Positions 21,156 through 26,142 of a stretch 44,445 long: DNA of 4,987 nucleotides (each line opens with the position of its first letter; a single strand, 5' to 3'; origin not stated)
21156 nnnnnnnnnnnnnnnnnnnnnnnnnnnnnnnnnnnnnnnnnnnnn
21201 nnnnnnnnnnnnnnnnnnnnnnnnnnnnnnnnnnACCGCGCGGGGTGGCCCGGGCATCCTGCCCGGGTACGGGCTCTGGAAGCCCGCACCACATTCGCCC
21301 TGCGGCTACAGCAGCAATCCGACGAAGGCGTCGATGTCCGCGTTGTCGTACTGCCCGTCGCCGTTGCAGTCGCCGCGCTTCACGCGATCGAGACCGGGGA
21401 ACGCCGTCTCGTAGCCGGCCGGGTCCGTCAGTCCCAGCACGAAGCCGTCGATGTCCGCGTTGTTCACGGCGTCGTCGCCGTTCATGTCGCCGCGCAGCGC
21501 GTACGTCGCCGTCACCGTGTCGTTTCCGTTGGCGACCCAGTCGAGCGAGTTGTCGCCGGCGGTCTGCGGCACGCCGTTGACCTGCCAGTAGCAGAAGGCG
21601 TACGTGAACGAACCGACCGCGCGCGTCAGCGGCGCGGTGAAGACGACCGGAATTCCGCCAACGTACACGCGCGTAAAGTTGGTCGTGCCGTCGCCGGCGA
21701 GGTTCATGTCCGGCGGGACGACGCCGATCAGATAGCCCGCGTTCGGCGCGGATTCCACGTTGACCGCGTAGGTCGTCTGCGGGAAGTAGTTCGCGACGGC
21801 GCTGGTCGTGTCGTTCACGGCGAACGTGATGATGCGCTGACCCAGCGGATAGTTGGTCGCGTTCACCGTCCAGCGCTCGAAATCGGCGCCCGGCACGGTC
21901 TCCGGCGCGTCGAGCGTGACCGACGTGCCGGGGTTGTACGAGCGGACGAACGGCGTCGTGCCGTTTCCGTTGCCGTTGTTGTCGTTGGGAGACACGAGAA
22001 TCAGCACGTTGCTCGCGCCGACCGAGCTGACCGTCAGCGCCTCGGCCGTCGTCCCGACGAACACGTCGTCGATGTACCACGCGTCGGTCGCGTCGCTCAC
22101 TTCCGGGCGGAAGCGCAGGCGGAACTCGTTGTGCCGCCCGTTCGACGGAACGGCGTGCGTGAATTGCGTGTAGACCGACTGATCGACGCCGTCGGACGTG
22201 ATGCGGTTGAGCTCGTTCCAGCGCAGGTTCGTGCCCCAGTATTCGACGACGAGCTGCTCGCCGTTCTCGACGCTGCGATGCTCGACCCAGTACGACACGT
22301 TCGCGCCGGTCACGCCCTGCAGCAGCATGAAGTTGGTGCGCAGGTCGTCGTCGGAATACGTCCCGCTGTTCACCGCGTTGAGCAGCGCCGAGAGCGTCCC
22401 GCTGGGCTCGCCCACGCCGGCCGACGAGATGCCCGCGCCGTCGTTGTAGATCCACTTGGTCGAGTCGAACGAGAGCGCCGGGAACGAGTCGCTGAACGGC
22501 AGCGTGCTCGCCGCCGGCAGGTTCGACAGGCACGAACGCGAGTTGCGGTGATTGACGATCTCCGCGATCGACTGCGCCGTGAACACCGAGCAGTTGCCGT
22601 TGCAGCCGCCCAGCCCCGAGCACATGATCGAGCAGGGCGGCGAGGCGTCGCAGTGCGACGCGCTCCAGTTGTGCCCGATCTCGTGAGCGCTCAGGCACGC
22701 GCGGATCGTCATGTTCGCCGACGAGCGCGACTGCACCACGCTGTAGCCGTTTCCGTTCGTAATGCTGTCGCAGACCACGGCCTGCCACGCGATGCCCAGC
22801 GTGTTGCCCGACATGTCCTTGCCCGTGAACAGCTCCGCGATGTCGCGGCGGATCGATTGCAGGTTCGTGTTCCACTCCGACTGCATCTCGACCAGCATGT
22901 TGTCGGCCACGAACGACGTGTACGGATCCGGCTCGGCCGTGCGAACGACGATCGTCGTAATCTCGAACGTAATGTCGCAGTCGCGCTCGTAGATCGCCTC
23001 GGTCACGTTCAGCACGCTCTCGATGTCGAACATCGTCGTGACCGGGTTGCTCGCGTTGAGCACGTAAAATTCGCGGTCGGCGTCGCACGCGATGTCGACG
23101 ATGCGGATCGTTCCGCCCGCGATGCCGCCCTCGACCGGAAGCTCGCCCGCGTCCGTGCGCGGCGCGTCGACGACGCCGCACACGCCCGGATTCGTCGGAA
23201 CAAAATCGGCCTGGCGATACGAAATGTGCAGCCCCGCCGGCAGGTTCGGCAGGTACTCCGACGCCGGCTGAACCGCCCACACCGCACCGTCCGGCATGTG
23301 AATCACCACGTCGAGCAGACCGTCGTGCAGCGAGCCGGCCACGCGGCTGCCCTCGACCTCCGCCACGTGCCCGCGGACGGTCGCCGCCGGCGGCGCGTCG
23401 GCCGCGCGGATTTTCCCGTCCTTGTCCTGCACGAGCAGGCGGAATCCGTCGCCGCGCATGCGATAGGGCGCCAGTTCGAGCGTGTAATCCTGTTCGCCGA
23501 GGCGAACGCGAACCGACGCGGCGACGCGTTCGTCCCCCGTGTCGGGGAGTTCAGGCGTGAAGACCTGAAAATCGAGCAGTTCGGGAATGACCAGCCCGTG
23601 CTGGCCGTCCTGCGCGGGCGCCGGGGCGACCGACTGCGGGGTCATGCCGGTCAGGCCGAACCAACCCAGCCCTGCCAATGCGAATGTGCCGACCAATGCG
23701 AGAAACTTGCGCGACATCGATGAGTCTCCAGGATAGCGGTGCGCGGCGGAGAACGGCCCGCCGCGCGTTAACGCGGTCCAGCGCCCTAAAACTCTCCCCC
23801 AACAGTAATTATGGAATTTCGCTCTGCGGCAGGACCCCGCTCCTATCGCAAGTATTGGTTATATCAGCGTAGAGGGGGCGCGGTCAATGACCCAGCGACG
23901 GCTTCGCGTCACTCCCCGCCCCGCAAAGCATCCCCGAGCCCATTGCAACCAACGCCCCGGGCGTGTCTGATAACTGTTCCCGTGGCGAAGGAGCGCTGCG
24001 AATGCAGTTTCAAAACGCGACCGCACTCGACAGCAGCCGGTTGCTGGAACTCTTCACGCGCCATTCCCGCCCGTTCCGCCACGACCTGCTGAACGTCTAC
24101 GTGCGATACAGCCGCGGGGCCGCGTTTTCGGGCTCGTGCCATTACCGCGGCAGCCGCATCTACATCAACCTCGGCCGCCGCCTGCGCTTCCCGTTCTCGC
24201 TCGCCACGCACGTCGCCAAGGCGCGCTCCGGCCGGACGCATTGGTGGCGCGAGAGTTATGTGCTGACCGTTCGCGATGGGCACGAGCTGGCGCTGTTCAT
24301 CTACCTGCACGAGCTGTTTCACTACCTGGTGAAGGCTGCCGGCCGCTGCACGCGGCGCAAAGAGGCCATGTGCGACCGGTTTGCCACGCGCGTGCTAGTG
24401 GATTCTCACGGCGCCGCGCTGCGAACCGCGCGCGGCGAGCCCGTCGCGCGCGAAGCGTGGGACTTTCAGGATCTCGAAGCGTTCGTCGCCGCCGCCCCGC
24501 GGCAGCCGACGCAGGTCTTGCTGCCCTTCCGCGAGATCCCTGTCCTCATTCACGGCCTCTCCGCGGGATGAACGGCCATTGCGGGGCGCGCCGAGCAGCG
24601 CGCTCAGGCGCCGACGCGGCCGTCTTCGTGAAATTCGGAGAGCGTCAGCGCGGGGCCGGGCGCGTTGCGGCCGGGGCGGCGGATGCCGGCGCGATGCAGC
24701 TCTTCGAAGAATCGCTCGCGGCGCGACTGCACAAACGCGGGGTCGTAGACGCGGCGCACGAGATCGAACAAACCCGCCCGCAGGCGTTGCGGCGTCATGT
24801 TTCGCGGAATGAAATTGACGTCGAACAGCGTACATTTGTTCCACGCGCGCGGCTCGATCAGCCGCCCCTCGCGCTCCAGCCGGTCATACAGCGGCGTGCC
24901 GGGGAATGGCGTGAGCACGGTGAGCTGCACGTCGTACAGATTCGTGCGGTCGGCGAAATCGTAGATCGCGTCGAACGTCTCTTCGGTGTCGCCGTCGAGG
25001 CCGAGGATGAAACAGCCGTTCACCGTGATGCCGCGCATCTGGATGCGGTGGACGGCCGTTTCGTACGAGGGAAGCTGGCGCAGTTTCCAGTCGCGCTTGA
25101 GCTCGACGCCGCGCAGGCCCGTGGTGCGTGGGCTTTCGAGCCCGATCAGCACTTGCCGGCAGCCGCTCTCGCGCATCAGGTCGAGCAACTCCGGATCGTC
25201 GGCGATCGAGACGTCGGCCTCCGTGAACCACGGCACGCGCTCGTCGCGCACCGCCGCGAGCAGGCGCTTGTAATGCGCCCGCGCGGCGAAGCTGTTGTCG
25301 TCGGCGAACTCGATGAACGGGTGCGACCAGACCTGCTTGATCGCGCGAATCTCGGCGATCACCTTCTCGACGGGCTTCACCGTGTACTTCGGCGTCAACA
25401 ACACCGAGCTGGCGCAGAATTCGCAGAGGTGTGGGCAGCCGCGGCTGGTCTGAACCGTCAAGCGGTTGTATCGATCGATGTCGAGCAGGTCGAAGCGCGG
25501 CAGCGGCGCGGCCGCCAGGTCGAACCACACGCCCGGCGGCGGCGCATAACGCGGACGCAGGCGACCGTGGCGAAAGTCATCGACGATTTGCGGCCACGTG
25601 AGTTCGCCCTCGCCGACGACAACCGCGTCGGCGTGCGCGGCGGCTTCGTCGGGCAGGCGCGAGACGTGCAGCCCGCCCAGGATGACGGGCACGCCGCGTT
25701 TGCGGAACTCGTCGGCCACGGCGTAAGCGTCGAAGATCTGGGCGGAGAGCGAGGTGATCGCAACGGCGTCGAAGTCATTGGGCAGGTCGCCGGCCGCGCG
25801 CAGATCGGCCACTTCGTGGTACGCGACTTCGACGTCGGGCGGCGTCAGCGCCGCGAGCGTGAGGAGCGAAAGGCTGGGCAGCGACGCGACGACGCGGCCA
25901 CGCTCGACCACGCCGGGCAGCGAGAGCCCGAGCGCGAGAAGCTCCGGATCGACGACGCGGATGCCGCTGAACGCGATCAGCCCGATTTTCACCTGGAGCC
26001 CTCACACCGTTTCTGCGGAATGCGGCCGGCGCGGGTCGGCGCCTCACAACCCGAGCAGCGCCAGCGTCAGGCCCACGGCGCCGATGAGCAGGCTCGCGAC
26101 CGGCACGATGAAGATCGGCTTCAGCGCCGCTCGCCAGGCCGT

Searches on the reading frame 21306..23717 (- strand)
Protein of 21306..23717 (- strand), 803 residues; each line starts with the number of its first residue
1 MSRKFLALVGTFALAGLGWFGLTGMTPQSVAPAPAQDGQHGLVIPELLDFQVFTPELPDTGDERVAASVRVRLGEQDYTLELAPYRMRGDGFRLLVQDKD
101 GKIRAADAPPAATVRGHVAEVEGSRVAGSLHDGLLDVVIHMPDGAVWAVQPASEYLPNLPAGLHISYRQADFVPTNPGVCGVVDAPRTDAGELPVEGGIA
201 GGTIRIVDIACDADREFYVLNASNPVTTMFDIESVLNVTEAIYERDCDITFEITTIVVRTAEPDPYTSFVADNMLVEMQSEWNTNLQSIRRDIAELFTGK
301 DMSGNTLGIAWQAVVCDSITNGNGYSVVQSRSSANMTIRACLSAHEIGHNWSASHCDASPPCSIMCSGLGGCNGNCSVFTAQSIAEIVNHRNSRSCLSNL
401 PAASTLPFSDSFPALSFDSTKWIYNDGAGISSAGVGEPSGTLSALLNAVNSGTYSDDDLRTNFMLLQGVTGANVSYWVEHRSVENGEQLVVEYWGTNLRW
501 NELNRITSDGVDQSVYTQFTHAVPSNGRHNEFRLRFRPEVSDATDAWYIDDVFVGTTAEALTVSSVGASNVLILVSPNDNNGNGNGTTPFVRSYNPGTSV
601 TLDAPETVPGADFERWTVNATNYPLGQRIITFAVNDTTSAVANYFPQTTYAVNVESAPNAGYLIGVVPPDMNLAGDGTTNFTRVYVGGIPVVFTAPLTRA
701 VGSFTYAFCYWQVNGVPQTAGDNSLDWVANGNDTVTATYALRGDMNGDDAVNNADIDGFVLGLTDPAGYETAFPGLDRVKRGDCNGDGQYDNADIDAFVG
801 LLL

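Call 30: search_protein_families(library=pfam, proteins=[window:21306-23717:-], max_evalue=0.001)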
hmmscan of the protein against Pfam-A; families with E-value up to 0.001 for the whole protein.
window:21306-23717:- (803 aa): 5 families
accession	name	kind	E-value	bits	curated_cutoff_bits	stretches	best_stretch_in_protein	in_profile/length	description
PF13582.12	Reprolysin_3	-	1e-15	58.8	22.4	1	231-355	3-122/123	Metallo-peptidase family M12B Reprolysin-like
PF13688.12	Reprolysin_5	-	5.9e-15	56.5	27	1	205-363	3-169/196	Metallo-peptidase family M12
PF13583.11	Reprolysin_4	-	1.1e-11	45.2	22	1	203-361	1-157/203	Metallo-peptidase family M12B Reprolysin-like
PF01421.25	Reprolysin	-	6.7e-09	36.5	20.8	1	210-372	6-162/200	Reprolysin (M12B) family zinc metalloprotease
PF13574.12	Reprolysin_2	-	5.4e-08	33.4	27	1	234-360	10-146/195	Metallo-peptidase family M12B Reprolysin-like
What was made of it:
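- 21306..23717 (-): Neighbouring 803-aa M12B reprolysin-like metallopeptidase carrying the same dockerin tag at its C-terminus (nt 21309-21491). Probably a fellow cargo of the same docking system. Call 30 (Reprolysin_3, E 1e-15).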

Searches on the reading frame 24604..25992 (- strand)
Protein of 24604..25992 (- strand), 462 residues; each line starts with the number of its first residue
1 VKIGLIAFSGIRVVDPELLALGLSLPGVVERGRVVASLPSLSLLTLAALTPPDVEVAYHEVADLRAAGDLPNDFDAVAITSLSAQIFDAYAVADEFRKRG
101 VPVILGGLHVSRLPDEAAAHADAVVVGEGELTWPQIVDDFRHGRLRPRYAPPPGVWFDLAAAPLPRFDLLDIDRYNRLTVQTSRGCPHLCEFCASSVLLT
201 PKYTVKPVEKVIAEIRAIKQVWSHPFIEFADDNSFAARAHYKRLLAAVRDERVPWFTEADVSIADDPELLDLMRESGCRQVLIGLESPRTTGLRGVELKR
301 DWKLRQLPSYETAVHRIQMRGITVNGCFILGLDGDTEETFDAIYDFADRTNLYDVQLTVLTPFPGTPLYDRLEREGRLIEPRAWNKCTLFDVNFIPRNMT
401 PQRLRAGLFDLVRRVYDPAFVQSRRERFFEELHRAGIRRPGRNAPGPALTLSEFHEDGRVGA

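Call 30: search_protein_families(library=pfam, proteins=[window:24604-25992:-], max_evalue=0.001)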
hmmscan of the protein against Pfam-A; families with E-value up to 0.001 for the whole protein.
window:24604-25992:- (462 aa): 3 families
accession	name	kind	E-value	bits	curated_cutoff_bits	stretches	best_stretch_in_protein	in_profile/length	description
PF04055.27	Radical_SAM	-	1.4e-14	55.1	29.5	1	181-347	2-166/166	Radical SAM superfamily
PF13282.11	DUF4070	-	9.6e-11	42.3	22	1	366-441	1-74/144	Domain of unknown function (DUF4070)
PF02310.24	B12-binding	-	1.1e-08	35.4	32.1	1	73-136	51-120/121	B12 binding domain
